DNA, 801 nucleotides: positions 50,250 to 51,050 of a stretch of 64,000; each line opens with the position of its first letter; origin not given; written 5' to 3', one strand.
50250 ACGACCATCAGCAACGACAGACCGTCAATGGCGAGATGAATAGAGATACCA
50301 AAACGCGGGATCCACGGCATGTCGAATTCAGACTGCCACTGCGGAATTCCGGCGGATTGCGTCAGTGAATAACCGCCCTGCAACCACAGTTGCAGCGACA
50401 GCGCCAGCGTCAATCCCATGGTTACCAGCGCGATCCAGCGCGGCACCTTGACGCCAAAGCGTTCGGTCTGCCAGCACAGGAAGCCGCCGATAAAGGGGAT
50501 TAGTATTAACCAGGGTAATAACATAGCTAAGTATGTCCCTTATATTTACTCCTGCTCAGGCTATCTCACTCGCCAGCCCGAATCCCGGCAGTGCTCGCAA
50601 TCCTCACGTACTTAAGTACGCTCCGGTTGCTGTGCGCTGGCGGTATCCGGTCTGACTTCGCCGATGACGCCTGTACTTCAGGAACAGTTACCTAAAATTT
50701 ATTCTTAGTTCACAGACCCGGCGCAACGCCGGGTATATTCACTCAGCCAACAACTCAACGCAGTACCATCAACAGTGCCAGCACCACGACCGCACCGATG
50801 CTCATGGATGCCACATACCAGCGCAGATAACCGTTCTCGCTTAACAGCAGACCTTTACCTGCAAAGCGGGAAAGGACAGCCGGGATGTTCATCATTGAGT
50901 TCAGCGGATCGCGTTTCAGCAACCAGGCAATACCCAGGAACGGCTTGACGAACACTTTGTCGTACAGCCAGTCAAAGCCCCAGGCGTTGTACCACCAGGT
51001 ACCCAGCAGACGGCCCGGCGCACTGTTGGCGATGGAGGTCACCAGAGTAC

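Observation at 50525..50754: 230-bp structured spacer inside the nuo operon with a perfect 14-bp palindrome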

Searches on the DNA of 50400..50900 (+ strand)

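Call 5: search_dna_similar(query=window:50525-50754:+, collection=ecoli_genomes, mode=distant, max_rows=20)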
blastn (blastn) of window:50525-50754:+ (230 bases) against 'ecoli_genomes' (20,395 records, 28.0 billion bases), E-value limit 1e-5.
Records with a match: 5433; places in all: 20584; records where one place covers at least 80% of the query: 723.
Genomes with a match: 5425 of 5426; with a place that covers at least 80% of the query: 723. Places per genome that has any: lowest 1, median 4, highest 6. On chromosomes: 20575 places; on plasmids: 9.
Best place of each record, by identity: >=99% 724; 80-90% 12; 60-80% 4697.
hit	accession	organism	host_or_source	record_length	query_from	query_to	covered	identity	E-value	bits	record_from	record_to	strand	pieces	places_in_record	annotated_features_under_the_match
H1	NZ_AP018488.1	Escherichia coli O157:H7 strain PV15-279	Homo sapiens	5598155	1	230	100%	100.0%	3e-113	416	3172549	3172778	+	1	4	none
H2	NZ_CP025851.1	Escherichia coli strain 510016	Homo sapiens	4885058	1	230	100%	100.0%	3e-113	416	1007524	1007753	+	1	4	none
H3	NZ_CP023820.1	Escherichia coli strain 7/2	Homo sapiens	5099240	1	230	100%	100.0%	3e-113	416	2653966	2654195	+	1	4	none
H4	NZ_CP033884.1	Escherichia coli strain 50579417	Homo sapiens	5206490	1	230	100%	100.0%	3e-113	416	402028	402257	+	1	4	none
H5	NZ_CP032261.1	Escherichia coli strain AR_0067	missing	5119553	1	230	100%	100.0%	3e-113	416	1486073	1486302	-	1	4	none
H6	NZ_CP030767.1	Escherichia coli strain 2017C-4109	missing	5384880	1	230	100%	100.0%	3e-113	416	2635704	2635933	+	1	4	none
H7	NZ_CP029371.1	Escherichia coli strain C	cow's milk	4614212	1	230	100%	100.0%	3e-113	416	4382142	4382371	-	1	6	none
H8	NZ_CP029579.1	Escherichia coli strain DA33137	Homo sapiens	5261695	1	230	100%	100.0%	3e-113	416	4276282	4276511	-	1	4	none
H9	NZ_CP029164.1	Escherichia coli strain 104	chicken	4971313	1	230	100%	100.0%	3e-113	416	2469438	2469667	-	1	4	none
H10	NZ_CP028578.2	Escherichia coli strain WCHEC005784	Homo sapiens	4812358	1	230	100%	100.0%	3e-113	416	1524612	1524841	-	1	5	none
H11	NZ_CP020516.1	Escherichia coli strain 222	Homo sapiens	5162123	1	230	100%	100.0%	3e-113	416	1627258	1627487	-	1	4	none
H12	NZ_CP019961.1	Escherichia coli strain HKUOPY1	Ailuropoda melanoleuca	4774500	1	230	100%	100.0%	3e-113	416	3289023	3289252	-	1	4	none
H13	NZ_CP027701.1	Escherichia coli strain 675SK2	-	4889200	1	230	100%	100.0%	3e-113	416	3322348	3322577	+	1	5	none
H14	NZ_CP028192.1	Escherichia coli strain CFSAN018748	tissue and/or biological fluid swine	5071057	1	230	100%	100.0%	3e-113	416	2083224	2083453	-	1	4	none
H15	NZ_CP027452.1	Escherichia coli strain 2014C-3338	Homo sapiens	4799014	1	230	100%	100.0%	3e-113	416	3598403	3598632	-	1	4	none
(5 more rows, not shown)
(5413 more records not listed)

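Call 6: search_dna_similar(query=window:50525-50754:+, collection=ecoli_genomes, mode=distant, max_rows=40, rows=spread)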
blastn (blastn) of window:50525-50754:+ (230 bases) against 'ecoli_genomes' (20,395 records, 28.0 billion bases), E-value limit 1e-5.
Records with a match: 5433; places in all: 20584; records where one place covers at least 80% of the query: 723.
Genomes with a match: 5425 of 5426; with a place that covers at least 80% of the query: 723. Places per genome that has any: lowest 1, median 4, highest 6. On chromosomes: 20575 places; on plasmids: 9.
Best place of each record, by identity: >=99% 724; 80-90% 12; 60-80% 4697.
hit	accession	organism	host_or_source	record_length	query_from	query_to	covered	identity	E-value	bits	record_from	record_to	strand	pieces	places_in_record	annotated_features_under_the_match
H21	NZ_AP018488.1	Escherichia coli O157:H7 strain PV15-279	Homo sapiens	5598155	1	230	100%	100.0%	3e-113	416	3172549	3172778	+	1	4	none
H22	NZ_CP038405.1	Escherichia coli O157:H7 strain ATCC 35150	Homo sapiens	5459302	1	230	100%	100.0%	3e-113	416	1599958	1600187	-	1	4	none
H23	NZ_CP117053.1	Escherichia coli strain MLI106K4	Homo sapiens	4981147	1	230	100%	100.0%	3e-113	416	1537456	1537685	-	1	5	none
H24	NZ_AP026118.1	Escherichia coli strain CEC13004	Homo sapiens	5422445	1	230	100%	100.0%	3e-113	416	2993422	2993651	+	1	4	none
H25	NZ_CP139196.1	Escherichia coli strain GN25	night heron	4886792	1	230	100%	100.0%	3e-113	416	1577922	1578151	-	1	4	none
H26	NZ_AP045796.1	Escherichia coli strain 23CRST029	Homo sapiens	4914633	1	230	100%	100.0%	3e-113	416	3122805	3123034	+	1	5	none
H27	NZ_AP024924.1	Escherichia coli O145:H28 strain 16003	Homo sapiens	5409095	32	149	51%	79.7%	7e-20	105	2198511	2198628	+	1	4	none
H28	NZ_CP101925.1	Escherichia coli strain Seattle 1946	missing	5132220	32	149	51%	79.7%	7e-20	105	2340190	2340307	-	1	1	none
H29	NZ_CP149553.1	Escherichia coli strain 1604D011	Sus scrofa domesticus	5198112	32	149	51%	79.7%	7e-20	105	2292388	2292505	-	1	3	none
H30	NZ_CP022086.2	Escherichia coli O104:H4 strain FDAARGOS_348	Homo sapiens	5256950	32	149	51%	78.8%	3e-18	101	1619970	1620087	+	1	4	none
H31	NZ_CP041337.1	Escherichia coli strain CCUG 73778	Homo sapiens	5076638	32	149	51%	78.8%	3e-18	101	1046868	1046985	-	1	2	none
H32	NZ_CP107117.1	Escherichia coli strain S13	human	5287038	32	149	51%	78.8%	3e-18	101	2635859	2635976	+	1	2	none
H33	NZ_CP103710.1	Escherichia coli O25b:H4-ST131 strain ST131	Homo sapiens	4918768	32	149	51%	78.8%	3e-18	101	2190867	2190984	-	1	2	none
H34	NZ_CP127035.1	Escherichia coli strain TW10573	Homo sapiens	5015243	32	149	51%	78.8%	3e-18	101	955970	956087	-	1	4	none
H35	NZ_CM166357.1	Escherichia coli strain CH427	Homo sapiens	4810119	32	149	51%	78.8%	3e-18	101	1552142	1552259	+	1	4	none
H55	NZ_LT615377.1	Escherichia coli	-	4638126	32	149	51%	77.1%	2e-15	92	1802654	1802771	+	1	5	none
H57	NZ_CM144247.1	Escherichia coli strain CB6886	Homo sapiens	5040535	32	133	44%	73.8%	3e-6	62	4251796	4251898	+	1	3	none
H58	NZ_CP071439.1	Escherichia coli strain EcPNK004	Homo sapiens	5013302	60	148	39%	79.8%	3e-12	81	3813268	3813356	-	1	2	none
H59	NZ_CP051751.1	Escherichia coli strain SCU-301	Homo sapiens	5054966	32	115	37%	76.5%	3e-6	61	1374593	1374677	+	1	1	none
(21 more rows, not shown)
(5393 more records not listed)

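Call 8: get_annotated_region(hit=H55, flank=1500)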
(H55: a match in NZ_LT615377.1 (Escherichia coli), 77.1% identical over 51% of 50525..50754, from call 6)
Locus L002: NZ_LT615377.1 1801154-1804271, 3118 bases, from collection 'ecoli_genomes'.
description: Escherichia coli isolate 106 chromosome I
organism: Escherichia coli (NCBI taxid 562)
replicon: chromosome; assembly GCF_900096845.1
host: -; source: -; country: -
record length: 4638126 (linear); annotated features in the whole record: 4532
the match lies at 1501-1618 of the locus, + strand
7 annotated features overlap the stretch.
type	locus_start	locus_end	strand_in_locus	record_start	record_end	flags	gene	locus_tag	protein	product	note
CDS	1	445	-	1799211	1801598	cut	pheT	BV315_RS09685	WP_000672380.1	phenylalanine--tRNA ligase subunit beta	-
CDS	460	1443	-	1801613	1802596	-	pheS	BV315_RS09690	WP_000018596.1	phenylalanine--tRNA ligase subunit alpha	-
sequence_feature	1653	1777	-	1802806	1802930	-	-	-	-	-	Phe leader region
CDS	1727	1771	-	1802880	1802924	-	pheM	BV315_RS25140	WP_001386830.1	pheST operon leader peptide PheM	-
CDS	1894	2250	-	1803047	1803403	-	rplT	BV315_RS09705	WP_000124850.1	50S ribosomal protein L20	-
CDS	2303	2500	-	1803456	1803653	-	rpmI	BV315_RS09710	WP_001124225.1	50S ribosomal protein L35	-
CDS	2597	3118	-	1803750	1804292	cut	infC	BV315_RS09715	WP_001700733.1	translation initiation factor IF-3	-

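Call 10: search_dna_similar(query=window:50556-50673:+, collection=ecoli_genomes, mode=distant, max_rows=10, max_evalue=1)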
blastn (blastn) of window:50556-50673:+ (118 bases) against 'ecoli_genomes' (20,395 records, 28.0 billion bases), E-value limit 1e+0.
Records with a match: 5435; places in all: 23479; records where one place covers at least 80% of the query: 5085.
Genomes with a match: 5425 of 5426; with a place that covers at least 80% of the query: 5084. Places per genome that has any: lowest 1, median 5, highest 8. On chromosomes: 23468 places; on plasmids: 11.
Best place of each record, by identity: >=99% 723; 95-99% 1; 80-90% 14; 60-80% 4697.
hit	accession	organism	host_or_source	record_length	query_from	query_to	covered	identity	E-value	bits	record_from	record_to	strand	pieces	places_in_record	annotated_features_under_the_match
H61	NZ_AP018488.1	Escherichia coli O157:H7 strain PV15-279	Homo sapiens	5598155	1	118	100%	100.0%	9e-53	214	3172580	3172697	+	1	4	none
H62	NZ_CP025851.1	Escherichia coli strain 510016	Homo sapiens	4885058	1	118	100%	100.0%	9e-53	214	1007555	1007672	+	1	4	none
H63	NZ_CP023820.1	Escherichia coli strain 7/2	Homo sapiens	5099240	1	118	100%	100.0%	9e-53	214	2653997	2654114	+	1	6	none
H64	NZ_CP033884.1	Escherichia coli strain 50579417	Homo sapiens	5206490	1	118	100%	100.0%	9e-53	214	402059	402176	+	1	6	none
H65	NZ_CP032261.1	Escherichia coli strain AR_0067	missing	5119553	1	118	100%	100.0%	9e-53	214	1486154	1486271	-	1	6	none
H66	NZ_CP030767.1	Escherichia coli strain 2017C-4109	missing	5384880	1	118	100%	100.0%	9e-53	214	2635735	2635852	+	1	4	none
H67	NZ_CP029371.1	Escherichia coli strain C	cow's milk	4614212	1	118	100%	100.0%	9e-53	214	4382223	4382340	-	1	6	none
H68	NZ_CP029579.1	Escherichia coli strain DA33137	Homo sapiens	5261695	1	118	100%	100.0%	9e-53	214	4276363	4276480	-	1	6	none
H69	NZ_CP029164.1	Escherichia coli strain 104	chicken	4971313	1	118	100%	100.0%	9e-53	214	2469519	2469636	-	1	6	none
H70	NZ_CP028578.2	Escherichia coli strain WCHEC005784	Homo sapiens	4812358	1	118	100%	100.0%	9e-53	214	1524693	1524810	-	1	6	none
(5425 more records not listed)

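Call 13: search_rna_families(source=window, start=50400, end=50900, threshold=evalue, max_evalue=10, show_alignments=2)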
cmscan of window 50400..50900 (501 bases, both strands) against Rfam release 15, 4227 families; matches with E-value up to 10: 8.
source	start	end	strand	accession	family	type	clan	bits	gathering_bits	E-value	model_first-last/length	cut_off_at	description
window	50574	50654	+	RF03465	MIR9666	Gene; miRNA;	-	19.3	88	0.25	1-98/98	no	MIR9666 microRNA precursor family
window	50829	50877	-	RF03849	MIR1219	Gene; miRNA;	-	18.7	79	0.43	1-82/82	no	MIR1219 microRNA precursor family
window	50606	50662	+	RF02228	sX9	Gene; sRNA;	-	16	44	1.9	1-76/76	no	Xanthomonas sRNA sX9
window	50578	50649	+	RF00791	mir-357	Gene; miRNA;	-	14.9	49.4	4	1-72/72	no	mir-357 microRNA precursor family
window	50550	50592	-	RF01722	Pyrobac-1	Gene; sRNA;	-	14.4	40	8.1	1-60/60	no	Pyrobac-1 RNA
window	50828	50878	-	RF00660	mir-214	Gene; miRNA;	-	12.9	66.7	4.9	26-78/101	no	mir-214 microRNA precursor family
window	50831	50875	+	RF00660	mir-214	Gene; miRNA;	-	12.7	66.7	5.9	29-75/101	no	mir-214 microRNA precursor family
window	50876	50899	-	RF01149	sR10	Gene; snRNA; snoRNA; CD-box;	-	9.6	45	8.4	1-54/54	no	Small nucleolar RNA sR10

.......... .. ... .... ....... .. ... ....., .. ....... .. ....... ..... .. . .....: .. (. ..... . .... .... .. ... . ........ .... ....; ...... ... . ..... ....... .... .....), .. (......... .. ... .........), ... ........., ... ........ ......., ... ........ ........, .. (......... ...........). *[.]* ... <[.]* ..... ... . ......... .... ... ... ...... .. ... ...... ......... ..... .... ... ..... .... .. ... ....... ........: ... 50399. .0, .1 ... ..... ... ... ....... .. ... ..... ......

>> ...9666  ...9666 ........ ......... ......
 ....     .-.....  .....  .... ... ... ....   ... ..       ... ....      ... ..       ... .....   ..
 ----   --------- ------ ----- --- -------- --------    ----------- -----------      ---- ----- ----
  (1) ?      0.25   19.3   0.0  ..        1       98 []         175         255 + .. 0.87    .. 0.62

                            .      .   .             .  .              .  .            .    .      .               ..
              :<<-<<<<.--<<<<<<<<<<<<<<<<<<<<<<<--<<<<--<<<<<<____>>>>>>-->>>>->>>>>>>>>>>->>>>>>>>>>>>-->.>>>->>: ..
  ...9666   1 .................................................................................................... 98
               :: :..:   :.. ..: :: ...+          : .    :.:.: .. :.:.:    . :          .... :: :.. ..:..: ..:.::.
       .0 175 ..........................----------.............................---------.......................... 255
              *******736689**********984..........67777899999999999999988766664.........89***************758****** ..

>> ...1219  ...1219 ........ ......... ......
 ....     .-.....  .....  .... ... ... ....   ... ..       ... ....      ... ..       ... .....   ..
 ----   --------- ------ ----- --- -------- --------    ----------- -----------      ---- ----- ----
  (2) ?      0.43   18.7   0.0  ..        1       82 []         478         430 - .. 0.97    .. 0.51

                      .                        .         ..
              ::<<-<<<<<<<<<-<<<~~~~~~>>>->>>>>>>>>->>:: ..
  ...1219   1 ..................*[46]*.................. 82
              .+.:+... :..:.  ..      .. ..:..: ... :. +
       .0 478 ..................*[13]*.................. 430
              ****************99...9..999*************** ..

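Call 15: get_annotated_region(hit=H57, flank=1500)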
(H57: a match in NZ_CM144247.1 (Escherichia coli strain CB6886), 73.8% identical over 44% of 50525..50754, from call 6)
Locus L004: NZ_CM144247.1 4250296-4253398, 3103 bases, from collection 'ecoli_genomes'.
description: Escherichia coli strain CB6886 chromosome, whole genome shotgun sequence
organism: Escherichia coli strain CB6886 (NCBI taxid 562)
replicon: chromosome; assembly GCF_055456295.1
host: Homo sapiens; source: missing; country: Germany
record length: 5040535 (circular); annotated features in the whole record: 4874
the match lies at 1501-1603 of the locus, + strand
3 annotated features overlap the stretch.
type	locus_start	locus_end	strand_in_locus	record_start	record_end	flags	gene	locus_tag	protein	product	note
CDS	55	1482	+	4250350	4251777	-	qseE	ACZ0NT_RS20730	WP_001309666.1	two component system sensor histidine kinase QseE/GlrK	-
CDS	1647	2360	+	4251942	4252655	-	qseG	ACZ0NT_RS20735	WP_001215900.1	two-component system QseEF-associated lipoprotein QseG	-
CDS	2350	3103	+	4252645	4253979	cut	glrR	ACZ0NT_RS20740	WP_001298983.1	two-component system response regulator GlrR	-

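Call 16: get_annotated_region(hit=H58, flank=1500)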
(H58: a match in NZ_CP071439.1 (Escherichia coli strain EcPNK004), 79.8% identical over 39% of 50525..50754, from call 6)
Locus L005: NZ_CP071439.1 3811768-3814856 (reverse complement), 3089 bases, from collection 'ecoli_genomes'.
description: Escherichia coli strain EcPNK004 chromosome, complete genome
organism: Escherichia coli strain EcPNK004 (NCBI taxid 562)
replicon: chromosome; assembly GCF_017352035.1
host: Homo sapiens; source: urine; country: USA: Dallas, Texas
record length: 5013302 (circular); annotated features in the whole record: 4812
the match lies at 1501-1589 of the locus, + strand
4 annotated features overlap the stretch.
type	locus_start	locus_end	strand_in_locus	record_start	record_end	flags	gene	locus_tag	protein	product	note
CDS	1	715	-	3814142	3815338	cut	ispC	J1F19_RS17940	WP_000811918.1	1-deoxy-D-xylulose-5-phosphate reductoisomerase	-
CDS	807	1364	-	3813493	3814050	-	frr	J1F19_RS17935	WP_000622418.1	ribosome recycling factor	-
CDS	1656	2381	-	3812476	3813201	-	pyrH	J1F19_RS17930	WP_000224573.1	UMP kinase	-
CDS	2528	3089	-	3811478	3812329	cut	tsf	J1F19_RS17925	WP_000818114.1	translation elongation factor Ts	-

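Call 17: get_annotated_region(hit=H59, flank=1500)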
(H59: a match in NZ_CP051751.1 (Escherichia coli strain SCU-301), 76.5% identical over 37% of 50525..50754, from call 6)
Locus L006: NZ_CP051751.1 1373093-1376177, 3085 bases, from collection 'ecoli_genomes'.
description: Escherichia coli strain SCU-301 chromosome, complete genome
organism: Escherichia coli strain SCU-301 (NCBI taxid 562)
replicon: chromosome; assembly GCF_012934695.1
host: Homo sapiens; source: rectal swab from healthy college student; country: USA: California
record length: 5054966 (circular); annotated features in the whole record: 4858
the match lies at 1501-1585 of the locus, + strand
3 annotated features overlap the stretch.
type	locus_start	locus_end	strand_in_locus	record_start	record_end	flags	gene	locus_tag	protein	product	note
CDS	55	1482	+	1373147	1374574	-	qseE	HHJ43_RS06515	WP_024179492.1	two component system sensor histidine kinase QseE/GlrK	-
CDS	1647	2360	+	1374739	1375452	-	qseG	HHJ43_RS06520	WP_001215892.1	two-component system QseEF-associated lipoprotein QseG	-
CDS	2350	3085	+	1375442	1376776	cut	glrR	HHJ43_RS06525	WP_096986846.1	two-component system response regulator GlrR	-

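Call 31: search_dna_similar(query=L002:1440-1680:+, collection=ecoli_genomes, mode=near, max_rows=5)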
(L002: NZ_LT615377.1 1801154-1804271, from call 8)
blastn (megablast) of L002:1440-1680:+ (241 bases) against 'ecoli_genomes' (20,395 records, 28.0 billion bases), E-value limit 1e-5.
Records with a match: 5340; places in all: 5341; records where one place covers at least 80% of the query: 4781.
Genomes with a match: 5340 of 5426; with a place that covers at least 80% of the query: 4781. Places per genome that has any: lowest 1, median 1, highest 2. On chromosomes: 5339 places; on plasmids: 2.
Best place of each record, by identity: >=99% 3227; 95-99% 2113.
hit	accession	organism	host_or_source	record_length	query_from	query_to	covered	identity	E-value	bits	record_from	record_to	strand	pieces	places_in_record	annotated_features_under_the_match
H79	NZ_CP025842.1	Escherichia coli strain 720632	Homo sapiens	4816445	1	241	100%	100.0%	3e-122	446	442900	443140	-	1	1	Phe leader region | pheS: phenylalanine--tRNA ligase subunit alpha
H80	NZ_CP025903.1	Escherichia coli strain 300709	Homo sapiens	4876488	1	241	100%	100.0%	3e-122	446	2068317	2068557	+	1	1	Phe leader region | pheS: phenylalanine--tRNA ligase subunit alpha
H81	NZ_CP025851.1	Escherichia coli strain 510016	Homo sapiens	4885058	1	241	100%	100.0%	3e-122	446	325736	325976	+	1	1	Phe leader region | pheS: phenylalanine--tRNA ligase subunit alpha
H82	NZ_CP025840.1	Escherichia coli strain 214-4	Homo sapiens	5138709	1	241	100%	100.0%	3e-122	446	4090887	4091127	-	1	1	Phe leader region | pheS: phenylalanine--tRNA ligase subunit alpha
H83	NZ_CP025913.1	Escherichia coli strain 203740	Homo sapiens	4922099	1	241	100%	100.0%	3e-122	446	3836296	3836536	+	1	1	Phe leader region | pheS: phenylalanine--tRNA ligase subunit alpha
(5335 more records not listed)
